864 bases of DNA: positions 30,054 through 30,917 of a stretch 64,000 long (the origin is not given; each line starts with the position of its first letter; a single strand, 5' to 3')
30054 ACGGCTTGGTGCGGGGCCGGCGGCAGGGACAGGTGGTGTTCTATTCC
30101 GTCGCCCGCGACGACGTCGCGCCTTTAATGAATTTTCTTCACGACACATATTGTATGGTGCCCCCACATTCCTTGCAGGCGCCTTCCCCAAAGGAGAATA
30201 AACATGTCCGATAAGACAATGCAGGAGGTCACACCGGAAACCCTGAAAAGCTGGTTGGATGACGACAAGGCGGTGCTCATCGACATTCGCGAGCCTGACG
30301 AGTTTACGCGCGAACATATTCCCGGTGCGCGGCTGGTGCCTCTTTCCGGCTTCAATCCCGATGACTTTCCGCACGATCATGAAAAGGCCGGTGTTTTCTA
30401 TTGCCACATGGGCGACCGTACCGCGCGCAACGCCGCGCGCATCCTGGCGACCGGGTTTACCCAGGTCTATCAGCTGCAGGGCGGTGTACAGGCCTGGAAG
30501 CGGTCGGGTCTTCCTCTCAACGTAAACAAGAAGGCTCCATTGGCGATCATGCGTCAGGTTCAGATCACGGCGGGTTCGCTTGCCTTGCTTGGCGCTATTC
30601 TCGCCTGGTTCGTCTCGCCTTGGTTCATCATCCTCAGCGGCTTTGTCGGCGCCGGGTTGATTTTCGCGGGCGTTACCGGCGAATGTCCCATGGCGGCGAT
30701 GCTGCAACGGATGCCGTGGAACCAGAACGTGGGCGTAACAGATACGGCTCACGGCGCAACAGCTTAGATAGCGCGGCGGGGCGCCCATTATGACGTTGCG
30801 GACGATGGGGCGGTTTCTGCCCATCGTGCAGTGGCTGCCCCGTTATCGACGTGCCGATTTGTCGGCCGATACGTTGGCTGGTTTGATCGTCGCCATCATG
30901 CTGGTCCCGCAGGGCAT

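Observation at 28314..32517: Persulfide-response locus with unusual partners: CDO-like thiol dioxygenase and a SulP permease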

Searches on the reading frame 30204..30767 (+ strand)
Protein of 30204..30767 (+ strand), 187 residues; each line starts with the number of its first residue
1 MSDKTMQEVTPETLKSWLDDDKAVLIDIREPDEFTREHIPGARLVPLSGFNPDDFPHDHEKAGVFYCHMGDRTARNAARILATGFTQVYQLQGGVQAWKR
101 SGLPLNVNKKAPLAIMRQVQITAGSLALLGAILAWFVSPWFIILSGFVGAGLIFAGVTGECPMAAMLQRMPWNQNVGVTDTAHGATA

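Call 3: search_protein_families(library=pfam, proteins=[window:30204-30767:+])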
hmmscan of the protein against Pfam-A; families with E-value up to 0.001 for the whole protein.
window:30204-30767:+ (187 aa): 2 families
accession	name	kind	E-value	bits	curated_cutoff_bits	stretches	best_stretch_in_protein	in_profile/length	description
PF00581.25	Rhodanese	-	9.8e-20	71.3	22.2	1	10-100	1-101/102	Rhodanese-like domain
PF11127.14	YgaP-like_TM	-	5e-08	33.4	25.3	1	117-168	10-59/66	Inner membrane protein YgaP-like, transmembrane domain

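Call 4: search_protein_families(library=ncbifam, proteins=[window:30204-30767:+])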
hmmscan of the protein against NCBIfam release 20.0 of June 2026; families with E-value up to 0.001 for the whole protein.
window:30204-30767:+ (187 aa): 13 families
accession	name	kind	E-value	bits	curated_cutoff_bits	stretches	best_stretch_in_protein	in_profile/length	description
NF005902.0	PRK07878.1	equivalog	4.2e-16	58.8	647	1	7-100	287-383/392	adenylyltransferase/sulfurtransferase MoeZ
NF006444.0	PRK08762.1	equivalog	1.2e-15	57.1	449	1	4-109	12-118/387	molybdopterin-synthase adenylyltransferase MoeB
NF045521.1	rhoda_near_glyco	subfamily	1.3e-14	54.2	145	1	3-106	14-116/144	rhodanese homology domain-containing protein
NF041203.1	rhodanese_LYCAU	equivalog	1.1e-12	47.7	115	1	4-106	18-124/126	rhodanese-related (seleno)protein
NF001195.0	PRK00162.1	equivalog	2.6e-12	47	102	1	6-103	4-101/108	thiosulfate sulfurtransferase GlpE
NF005646.0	PRK07411.1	equivalog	1.2e-10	41.1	633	1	4-100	279-381/390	molybdopterin-synthase adenylyltransferase MoeB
NF045694.1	seleno_TsoB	exception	7.7e-08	30.9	805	1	10-138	47-191/572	rhodanese/DsbD fusion-like selenoprotein TsoB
NF001133.1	PRK00142.1-1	equivalog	2.7e-07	30.4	170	1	4-98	103-203/229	oxygen-dependent tRNA uridine(34) hydroxylase TrhO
NF008750.0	PRK11784.1-2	equivalog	3.5e-07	29.6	241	1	15-47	8-40/346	tRNA 2-selenouridine(34) synthase MnmH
TIGR03865.1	PQQ_CXXCW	subfamily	6.1e-06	26.2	128.05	1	58-107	114-164/167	PQQ-dependent catabolism-associated CXXCW motif protein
TIGR03167.1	tRNA_sel_U_synt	equivalog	1.7e-05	24.4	219.75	0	22-47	2-27/311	tRNA 2-selenouridine(34) synthase MnmH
NF008752.0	PRK11784.1-4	equivalog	3.6e-05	22.7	266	0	22-46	18-42/357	tRNA 2-selenouridine(34) synthase MnmH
NF007627.0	PRK10287.1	equivalog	0.0003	21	102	1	25-95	23-94/104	thiosulfate sulfurtransferase PspE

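Call 27: search_solved_structures(query=window:30204-30767:+, max_evalue=0.0001, show_alignments=2)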
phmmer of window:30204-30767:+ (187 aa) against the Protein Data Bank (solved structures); distinct sequences matched with E-value up to 0.0001: 19.
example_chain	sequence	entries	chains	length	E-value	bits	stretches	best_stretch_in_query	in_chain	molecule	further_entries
2mpn_A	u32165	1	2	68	5.2e-20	75.1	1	109-175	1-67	Inner membrane protein YgaP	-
2mrm_A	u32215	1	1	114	2.9e-17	66.2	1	22-109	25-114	Membrane protein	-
2moi_A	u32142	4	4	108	3e-17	66.1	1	22-110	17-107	Inner membrane protein YgaP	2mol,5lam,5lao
5hbl_A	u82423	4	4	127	3.6e-17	65.9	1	22-110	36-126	Inner membrane protein YgaP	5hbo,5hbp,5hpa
5hbq_A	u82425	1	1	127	1.7e-15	60.4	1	22-110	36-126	Inner membrane protein YgaP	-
1yt8_A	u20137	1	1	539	4.3e-15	59.1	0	8-106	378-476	thiosulfate sulfurtransferase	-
6mxv_A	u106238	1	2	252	5.1e-14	55.6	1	23-107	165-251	Rhodanese-like family protein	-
3tp9_A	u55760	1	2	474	2.5e-12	50.1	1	8-105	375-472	BETA-LACTAMASE and RHODANESE DOMAIN PROTEIN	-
3iwh_A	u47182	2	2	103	1.4e-07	34.6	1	6-105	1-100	Rhodanese-like domain protein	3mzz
1gmx_A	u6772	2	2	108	5e-07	32.8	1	18-101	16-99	THIOSULFATE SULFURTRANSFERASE GLPE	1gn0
5ve3_B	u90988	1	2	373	1.3e-06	31.5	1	16-102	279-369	BpPRF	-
3k9r_A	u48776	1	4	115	1.3e-06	31.5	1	20-106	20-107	Alr3790 protein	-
3hix_A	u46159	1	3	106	1.5e-06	31.2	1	22-106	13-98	Alr3790 protein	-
2kl3_A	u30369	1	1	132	2.4e-06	30.5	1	20-105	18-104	Alr3790 protein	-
3ilm_A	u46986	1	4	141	3.3e-06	30.1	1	21-105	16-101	Alr3790 protein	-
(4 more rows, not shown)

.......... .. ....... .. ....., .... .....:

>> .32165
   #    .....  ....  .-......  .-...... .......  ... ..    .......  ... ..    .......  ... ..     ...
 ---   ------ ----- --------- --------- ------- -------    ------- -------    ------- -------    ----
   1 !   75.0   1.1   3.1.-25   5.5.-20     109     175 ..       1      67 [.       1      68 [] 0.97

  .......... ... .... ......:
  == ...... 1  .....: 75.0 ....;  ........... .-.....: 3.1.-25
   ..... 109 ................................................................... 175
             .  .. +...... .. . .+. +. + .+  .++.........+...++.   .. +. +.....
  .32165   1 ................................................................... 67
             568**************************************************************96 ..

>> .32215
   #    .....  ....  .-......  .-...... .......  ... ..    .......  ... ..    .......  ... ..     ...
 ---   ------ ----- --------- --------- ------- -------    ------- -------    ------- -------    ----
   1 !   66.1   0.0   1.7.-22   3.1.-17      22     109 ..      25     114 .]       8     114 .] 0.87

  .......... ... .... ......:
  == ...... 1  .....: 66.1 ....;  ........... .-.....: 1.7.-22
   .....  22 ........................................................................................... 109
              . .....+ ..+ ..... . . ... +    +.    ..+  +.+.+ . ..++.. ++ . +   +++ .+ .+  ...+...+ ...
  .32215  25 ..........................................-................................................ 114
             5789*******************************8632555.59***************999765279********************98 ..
